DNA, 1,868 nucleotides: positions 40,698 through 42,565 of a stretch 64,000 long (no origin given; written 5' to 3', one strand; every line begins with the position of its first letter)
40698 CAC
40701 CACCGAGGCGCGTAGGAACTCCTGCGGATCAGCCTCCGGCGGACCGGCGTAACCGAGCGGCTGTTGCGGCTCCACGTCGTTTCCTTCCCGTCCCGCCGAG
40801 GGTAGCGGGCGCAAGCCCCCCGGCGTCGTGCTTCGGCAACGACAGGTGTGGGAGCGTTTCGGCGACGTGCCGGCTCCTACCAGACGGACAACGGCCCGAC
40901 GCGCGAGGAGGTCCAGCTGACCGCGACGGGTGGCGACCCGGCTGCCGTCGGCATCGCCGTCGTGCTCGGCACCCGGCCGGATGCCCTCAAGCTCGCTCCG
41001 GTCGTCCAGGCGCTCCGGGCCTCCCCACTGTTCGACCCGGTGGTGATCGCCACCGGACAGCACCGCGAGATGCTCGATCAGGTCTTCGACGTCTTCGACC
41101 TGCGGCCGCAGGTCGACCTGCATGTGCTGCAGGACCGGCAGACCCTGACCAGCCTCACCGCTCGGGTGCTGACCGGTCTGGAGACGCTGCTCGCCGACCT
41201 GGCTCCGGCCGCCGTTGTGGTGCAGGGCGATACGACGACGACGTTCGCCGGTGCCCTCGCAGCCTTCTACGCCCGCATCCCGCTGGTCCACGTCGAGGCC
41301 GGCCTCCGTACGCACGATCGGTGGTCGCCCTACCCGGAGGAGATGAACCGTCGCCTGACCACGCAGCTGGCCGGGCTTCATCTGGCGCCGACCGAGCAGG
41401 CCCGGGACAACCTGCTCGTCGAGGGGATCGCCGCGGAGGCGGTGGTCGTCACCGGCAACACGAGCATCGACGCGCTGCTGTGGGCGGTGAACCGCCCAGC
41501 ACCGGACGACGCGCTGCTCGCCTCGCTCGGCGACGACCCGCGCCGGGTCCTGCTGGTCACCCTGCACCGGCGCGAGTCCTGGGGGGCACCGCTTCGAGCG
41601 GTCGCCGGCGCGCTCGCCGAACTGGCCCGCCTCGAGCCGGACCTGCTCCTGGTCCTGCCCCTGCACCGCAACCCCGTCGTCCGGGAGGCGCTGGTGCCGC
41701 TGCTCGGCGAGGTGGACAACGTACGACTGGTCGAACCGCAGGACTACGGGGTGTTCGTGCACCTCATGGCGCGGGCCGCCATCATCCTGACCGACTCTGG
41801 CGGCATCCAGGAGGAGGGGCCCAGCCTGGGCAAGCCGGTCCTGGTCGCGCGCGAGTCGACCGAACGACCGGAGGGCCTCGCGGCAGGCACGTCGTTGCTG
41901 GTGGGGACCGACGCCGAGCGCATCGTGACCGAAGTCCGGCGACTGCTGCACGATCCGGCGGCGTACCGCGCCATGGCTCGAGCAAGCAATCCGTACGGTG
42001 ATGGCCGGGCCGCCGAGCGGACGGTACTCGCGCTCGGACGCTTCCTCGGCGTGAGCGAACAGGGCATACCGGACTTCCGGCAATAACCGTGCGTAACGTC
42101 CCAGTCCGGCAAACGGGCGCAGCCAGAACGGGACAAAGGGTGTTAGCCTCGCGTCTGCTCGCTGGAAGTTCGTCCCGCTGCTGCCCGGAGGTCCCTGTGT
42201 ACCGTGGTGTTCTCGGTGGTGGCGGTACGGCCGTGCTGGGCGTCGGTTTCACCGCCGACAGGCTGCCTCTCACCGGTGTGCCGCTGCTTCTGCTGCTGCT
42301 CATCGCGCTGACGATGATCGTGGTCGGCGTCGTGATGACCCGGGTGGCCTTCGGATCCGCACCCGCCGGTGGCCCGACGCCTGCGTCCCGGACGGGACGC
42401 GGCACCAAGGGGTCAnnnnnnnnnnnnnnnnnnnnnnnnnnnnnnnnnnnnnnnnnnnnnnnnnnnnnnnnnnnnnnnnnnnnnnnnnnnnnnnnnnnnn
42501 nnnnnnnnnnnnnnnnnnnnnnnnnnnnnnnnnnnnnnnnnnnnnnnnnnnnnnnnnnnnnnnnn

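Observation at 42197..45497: Exosortase-like membrane protein coupled to a 73-aa LPLTG mini-protein, a processive GT2 synthase and an anchored secreted protein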

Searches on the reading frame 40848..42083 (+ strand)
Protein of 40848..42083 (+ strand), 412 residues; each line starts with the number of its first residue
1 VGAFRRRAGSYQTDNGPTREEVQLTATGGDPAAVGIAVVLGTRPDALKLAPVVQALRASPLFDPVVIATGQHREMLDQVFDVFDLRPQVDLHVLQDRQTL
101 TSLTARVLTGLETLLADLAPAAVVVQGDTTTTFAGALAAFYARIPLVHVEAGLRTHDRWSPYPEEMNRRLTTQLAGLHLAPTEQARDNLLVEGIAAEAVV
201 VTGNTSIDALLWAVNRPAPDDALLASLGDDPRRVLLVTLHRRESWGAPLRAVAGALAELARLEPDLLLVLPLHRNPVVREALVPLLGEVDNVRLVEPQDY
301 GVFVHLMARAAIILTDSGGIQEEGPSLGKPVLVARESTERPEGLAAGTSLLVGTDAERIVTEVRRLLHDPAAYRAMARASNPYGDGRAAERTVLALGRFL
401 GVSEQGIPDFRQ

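Call 3: search_protein_families(library=ncbifam, proteins=[window:40848-42083:+], max_evalue=1)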
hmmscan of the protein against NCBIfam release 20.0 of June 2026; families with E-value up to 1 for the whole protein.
window:40848-42083:+ (412 aa): 4 families
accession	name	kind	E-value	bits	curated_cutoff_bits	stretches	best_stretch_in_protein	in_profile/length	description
TIGR00236.1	wecB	equivalog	2.3e-140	467.9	210.15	1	36-395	3-361/366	non-hydrolyzing UDP-N-acetylglucosamine 2-epimerase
TIGR03568.1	NeuC_NnaA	equivalog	2.1e-24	86.1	235.9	1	36-393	3-362/365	UDP-N-acetylglucosamine 2-epimerase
TIGR01343.1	hacA_fam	subfamily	0.058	11.9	385.7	1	118-174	108-164/412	homoaconitate hydratase family protein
NF001614.1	PRK00402.1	subfamily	0.096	11.3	385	1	119-174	112-167/415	aconitase/3-isopropylmalate dehydratase large subunit family protein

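Call 4: search_protein_families(library=pfam, proteins=[window:40848-42083:+], max_evalue=1)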
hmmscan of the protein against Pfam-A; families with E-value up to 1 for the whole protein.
window:40848-42083:+ (412 aa): 6 families
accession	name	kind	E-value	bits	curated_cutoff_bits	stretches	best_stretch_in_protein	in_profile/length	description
PF02350.25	Epimerase_2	-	1.4e-114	383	30.6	1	55-395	2-345/347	UDP-N-acetylglucosamine 2-epimerase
PF13579.12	Glyco_trans_4_4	-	3e-06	28.1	29.7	1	64-204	21-157/158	Glycosyl transferase 4-like domain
PF13524.12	Glyco_trans_1_2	-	0.0085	16.5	25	1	323-379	69-124/144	Glycosyl transferase-like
PF13439.12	Glyco_transf_4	-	0.028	14.9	28.5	1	106-203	59-163/170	Glycosyltransferase Family 4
PF00291.31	PALP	-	0.13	12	35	1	109-214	146-257/295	Pyridoxal-phosphate dependent enzyme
PF12627.12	PolyA_pol_RNAbd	-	0.19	11.9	22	1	350-378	18-46/64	Probable RNA and SrmB- binding site of polymerase A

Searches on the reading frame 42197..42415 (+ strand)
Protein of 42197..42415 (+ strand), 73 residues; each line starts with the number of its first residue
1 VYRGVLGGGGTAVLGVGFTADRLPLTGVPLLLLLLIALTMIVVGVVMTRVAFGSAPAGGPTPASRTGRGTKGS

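Call 3: search_protein_families(library=ncbifam, proteins=[window:42197-42415:+], max_evalue=1)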
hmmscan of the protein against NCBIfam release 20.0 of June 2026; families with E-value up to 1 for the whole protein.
window:42197-42415:+ (73 aa): 2 families
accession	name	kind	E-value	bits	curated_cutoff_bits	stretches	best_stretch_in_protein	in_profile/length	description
NF053641.1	Mfer763_fam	equivalog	0.11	12.7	170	1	31-56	10-35/137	Mfer763 family protein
NF038083.1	CU044_5270_fam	subfamily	0.4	10.4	100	1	28-69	27-70/284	CU044_5270 family protein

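Call 4: search_protein_families(library=pfam, proteins=[window:42197-42415:+], max_evalue=1)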
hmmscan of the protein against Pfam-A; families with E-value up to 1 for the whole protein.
window:42197-42415:+ (73 aa): 0 families

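Call 36: find_homologous_proteins(query=A3, max_evalue=0.01)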
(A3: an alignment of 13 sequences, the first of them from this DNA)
Query A3 (13 sequences) (73 aa, profile of the alignment): 24 proteins with E <= 0.01 among 8000 candidates.
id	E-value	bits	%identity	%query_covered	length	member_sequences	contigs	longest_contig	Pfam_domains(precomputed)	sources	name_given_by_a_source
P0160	3.6e-22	96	85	100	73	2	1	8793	-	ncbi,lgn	-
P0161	2.0e-21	93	85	81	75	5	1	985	-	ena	-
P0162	2.1e-21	93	100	100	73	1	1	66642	-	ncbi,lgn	-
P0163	2.6e-20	90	84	81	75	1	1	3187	-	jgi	-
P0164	1.3e-19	88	68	100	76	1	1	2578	-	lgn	-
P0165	2.7e-19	87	83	100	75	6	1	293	-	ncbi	-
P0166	6.7e-16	76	65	70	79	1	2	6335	-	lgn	-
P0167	2.8e-14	71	67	71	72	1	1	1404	-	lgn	-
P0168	2.8e-14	71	55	100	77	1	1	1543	-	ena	-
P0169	8.2e-14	69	80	82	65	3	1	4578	-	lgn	-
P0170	1.4e-13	68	67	70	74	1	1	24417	-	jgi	jgi:hypothetical protein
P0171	1.8e-13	68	84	70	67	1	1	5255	-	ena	-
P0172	1.9e-13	68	42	40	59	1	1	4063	-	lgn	-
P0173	2.7e-13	67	54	36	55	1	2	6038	-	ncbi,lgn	-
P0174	4.2e-13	67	43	58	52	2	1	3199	-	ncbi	-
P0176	3.6e-10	57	48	45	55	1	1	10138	-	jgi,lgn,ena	-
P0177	5.8e-8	50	50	19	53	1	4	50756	-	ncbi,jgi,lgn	ncbi:MAG: hypothetical protein ACR2HY_02175 [Acidimicrobiales bacterium]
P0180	1.5e-4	39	-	-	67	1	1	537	-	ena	-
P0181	2.2e-4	39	50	33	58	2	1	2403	-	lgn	-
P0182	5.8e-4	37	31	22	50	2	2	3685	-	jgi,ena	-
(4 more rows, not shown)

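Call 45: search_protein_families(library=ncbifam, alignment_id=A3, max_evalue=1)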
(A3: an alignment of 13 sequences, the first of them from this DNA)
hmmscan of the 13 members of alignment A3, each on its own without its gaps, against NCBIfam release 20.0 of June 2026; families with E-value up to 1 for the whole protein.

A. member 1, seq(73 aa): 2 families
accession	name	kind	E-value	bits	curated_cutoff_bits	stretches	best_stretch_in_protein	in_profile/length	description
NF053641.1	Mfer763_fam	equivalog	0.11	12.7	170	1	31-56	10-35/137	Mfer763 family protein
NF038083.1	CU044_5270_fam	subfamily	0.4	10.4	100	1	28-69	27-70/284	CU044_5270 family protein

B. families by the number of members that match (of 13 scanned): 5 families
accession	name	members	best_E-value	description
NF058583.1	LAXTG_small_WW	8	0.00038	LAXTG motif-containing small protein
NF038083.1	CU044_5270_fam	5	0.018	CU044_5270 family protein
NF053641.1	Mfer763_fam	3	0.093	Mfer763 family protein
NF052429.1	LpqS_Mycobact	1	0.042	putative copper homeostasis (lipo)protein LpqS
TIGR03773.1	anch_rpt_wall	1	0.043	TIGR03773 family transporter-associated surface protein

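Call 95: search_protein_families(library=ncbifam, proteins=[P0167, P0168, P0176, P0177, P0180, P0181, P0182], max_evalue=1)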
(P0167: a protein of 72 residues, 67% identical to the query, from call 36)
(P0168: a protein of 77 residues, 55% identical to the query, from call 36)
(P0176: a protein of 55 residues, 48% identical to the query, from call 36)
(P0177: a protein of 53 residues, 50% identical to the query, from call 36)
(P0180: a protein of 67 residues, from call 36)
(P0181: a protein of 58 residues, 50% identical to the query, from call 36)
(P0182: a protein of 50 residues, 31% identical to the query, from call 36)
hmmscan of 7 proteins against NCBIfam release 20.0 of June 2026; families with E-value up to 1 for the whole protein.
P0167 (72 aa): 2 families
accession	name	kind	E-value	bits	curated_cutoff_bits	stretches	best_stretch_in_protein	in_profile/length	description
NF009988.0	PRK13454.1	equivalog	0.019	14.8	186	1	17-52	19-53/181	F0F1 ATP synthase subunit B'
NF053641.1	Mfer763_fam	equivalog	0.058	13.6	170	1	32-57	11-36/137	Mfer763 family protein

P0168 (77 aa): 1 family
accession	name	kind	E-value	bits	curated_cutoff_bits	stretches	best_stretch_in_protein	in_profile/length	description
TIGR01167.1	LPXTG_anchor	domain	0.21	12.3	15.9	1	26-52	1-28/34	LPXTG cell wall anchor domain-containing protein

P0176 (55 aa): 2 families
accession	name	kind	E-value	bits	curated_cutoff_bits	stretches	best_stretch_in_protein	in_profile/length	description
NF058583.1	LAXTG_small_WW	exception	0.0025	17.5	65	1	8-53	7-52/54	LAXTG motif-containing small protein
NF003838.0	PRK05420.1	equivalog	0.024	14.1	256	1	8-48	12-51/231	aquaporin Z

P0177 (53 aa): 1 family
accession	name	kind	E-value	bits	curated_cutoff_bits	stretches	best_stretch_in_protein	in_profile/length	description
NF058583.1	LAXTG_small_WW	exception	5.4e-05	22.8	65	1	7-51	4-49/54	LAXTG motif-containing small protein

P0180 (67 aa): 2 families
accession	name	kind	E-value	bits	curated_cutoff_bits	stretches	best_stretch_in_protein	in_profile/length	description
NF058583.1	LAXTG_small_WW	exception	0.0048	16.5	65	1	18-62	6-51/54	LAXTG motif-containing small protein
NF040679.1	halocin_of_epi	equivalog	0.79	9.2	200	1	8-32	200-224/243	halocin C8 precursor-like protein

P0181 (58 aa): 1 family
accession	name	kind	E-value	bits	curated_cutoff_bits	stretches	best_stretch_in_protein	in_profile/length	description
NF007131.0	PRK09577.1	equivalog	0.23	9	1768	1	3-56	987-1036/1045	multidrug efflux RND transporter permease subunit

P0182 (50 aa): 1 family
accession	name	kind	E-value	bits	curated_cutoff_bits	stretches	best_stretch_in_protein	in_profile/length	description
NF058583.1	LAXTG_small_WW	exception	9.9e-06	25.1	65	1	1-47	1-49/54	LAXTG motif-containing small protein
